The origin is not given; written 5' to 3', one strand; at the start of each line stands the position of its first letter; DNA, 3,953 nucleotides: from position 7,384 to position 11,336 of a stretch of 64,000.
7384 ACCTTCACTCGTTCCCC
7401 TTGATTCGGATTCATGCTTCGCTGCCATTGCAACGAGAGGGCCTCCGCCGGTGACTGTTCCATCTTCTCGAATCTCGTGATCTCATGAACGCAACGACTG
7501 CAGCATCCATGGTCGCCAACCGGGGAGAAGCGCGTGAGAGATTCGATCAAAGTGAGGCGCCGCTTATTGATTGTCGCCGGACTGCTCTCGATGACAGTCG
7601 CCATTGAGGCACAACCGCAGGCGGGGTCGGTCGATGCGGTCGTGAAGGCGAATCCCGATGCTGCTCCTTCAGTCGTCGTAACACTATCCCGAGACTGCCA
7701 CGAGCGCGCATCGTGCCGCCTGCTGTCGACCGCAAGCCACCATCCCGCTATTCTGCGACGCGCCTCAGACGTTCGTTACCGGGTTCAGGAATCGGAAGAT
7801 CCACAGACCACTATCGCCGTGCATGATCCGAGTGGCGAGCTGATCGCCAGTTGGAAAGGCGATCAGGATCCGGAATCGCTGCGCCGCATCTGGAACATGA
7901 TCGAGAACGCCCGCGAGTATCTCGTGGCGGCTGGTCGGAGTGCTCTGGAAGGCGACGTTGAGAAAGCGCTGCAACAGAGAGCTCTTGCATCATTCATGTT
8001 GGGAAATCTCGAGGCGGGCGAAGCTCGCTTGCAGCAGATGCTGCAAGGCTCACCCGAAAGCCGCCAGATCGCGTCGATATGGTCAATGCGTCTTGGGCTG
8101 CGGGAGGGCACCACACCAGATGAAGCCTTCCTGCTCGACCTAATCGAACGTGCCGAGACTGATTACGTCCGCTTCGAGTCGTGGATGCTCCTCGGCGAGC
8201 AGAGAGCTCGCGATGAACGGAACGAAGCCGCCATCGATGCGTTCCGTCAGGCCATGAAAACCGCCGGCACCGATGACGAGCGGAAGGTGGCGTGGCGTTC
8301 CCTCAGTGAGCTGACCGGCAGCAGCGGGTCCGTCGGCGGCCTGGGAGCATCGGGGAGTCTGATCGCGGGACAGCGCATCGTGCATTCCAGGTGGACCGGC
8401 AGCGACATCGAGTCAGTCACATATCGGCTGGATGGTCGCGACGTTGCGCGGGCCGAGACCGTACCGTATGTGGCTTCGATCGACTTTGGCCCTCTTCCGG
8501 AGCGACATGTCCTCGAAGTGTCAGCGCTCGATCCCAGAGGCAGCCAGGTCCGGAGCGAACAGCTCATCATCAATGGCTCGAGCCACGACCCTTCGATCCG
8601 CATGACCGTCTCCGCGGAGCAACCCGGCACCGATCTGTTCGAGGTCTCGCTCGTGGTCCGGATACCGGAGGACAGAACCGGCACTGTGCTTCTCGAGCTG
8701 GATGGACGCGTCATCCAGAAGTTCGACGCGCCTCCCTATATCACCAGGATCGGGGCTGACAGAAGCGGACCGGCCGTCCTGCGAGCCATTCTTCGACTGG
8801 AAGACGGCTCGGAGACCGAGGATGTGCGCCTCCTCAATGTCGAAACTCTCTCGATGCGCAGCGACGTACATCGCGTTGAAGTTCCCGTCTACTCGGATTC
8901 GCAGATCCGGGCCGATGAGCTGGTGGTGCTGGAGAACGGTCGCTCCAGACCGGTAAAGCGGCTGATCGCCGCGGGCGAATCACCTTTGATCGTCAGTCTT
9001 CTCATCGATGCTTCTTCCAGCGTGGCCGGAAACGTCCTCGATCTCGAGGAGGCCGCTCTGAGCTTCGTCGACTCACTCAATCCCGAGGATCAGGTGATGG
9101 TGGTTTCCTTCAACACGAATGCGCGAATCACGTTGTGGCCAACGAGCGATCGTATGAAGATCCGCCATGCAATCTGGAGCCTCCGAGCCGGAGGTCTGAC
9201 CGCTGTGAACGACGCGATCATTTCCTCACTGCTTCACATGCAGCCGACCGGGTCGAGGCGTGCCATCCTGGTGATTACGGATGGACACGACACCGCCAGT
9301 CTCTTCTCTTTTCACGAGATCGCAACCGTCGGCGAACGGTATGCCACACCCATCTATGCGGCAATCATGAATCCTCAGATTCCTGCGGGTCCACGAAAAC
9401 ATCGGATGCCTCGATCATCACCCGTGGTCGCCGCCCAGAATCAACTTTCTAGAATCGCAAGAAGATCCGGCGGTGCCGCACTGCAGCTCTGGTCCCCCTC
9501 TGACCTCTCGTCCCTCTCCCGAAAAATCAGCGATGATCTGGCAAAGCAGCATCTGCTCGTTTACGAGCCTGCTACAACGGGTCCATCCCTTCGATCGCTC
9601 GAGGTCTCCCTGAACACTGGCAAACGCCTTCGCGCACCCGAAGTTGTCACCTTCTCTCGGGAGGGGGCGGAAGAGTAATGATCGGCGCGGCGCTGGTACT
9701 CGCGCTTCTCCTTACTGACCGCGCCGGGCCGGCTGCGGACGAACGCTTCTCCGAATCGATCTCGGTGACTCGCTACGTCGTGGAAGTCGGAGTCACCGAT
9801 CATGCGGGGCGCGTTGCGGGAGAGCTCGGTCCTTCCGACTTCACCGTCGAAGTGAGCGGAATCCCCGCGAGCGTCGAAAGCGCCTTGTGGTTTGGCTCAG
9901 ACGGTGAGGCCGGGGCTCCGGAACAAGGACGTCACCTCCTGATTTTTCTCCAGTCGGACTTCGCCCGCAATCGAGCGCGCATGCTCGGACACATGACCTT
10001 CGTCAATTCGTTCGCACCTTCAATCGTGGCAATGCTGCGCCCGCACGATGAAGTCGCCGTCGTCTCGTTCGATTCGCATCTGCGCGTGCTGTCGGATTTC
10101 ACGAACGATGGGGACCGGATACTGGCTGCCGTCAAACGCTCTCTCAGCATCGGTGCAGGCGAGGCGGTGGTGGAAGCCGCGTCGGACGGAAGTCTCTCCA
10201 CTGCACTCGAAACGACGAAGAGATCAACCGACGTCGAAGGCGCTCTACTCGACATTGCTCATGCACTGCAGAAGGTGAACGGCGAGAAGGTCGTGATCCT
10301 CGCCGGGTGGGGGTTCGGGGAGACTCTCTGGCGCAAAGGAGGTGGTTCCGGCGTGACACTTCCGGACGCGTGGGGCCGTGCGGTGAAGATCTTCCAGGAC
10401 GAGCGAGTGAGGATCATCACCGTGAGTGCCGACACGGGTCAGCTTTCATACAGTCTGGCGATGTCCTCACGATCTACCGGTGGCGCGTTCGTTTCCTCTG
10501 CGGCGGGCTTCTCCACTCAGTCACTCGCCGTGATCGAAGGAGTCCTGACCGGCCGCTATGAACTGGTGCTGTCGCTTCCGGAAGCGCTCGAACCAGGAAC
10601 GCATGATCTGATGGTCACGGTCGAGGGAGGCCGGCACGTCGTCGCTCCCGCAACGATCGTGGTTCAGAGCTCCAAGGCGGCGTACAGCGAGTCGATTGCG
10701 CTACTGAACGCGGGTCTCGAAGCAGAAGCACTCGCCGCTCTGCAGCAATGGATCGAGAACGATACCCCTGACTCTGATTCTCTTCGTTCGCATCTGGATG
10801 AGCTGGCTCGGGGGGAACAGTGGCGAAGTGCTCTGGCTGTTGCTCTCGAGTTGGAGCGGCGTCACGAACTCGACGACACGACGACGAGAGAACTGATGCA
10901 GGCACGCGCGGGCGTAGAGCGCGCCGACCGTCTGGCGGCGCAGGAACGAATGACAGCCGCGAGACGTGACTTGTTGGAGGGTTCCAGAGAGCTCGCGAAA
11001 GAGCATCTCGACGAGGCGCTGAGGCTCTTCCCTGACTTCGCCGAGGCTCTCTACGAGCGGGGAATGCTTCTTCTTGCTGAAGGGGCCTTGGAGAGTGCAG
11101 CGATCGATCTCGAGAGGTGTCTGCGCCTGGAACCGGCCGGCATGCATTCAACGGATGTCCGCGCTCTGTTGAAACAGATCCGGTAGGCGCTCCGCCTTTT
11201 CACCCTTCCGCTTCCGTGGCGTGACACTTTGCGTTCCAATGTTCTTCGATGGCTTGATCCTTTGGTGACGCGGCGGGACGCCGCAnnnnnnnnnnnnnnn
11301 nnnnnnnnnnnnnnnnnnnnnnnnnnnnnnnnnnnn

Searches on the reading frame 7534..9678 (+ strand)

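Call 24: search_protein_families(library=pfam, proteins=[window:7534-9678:+], max_evalue=0.001)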
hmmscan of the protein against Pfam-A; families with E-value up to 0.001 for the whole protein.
window:7534-9678:+ (714 aa): 3 families
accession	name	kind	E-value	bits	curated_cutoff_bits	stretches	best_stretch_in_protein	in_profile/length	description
PF13519.12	VWA_2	-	2.6e-12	47.8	27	1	489-585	3-107/107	von Willebrand factor type A domain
PF13768.12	VWA_3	-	5.1e-05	23.8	27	1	487-589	3-111/155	von Willebrand factor type A domain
PF13428.12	TPR_14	-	0.00057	20.8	23.5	0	215-249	2-36/44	Tetratricopeptide repeat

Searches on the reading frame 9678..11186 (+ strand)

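Call 24: search_protein_families(library=pfam, proteins=[window:9678-11186:+], max_evalue=0.001)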
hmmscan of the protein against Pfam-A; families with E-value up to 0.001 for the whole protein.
window:9678-11186:+ (502 aa): 5 families
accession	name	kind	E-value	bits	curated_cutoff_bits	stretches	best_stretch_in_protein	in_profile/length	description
PF13371.12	TPR_9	-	1.5e-06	28.6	35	1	444-498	18-72/73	Tetratricopeptide repeat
PF13432.12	TPR_16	-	8.2e-06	26.6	32.7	1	437-480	13-56/65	Tetratricopeptide repeat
PF00515.34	TPR_1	-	7.1e-05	22.9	27.8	0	455-486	1-32/34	Tetratricopeptide repeat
PF13519.12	VWA_2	-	0.00014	22.8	27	0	112-167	27-80/107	von Willebrand factor type A domain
PF07719.23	TPR_2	-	0.00027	21.3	27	0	455-486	1-32/34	Tetratricopeptide repeat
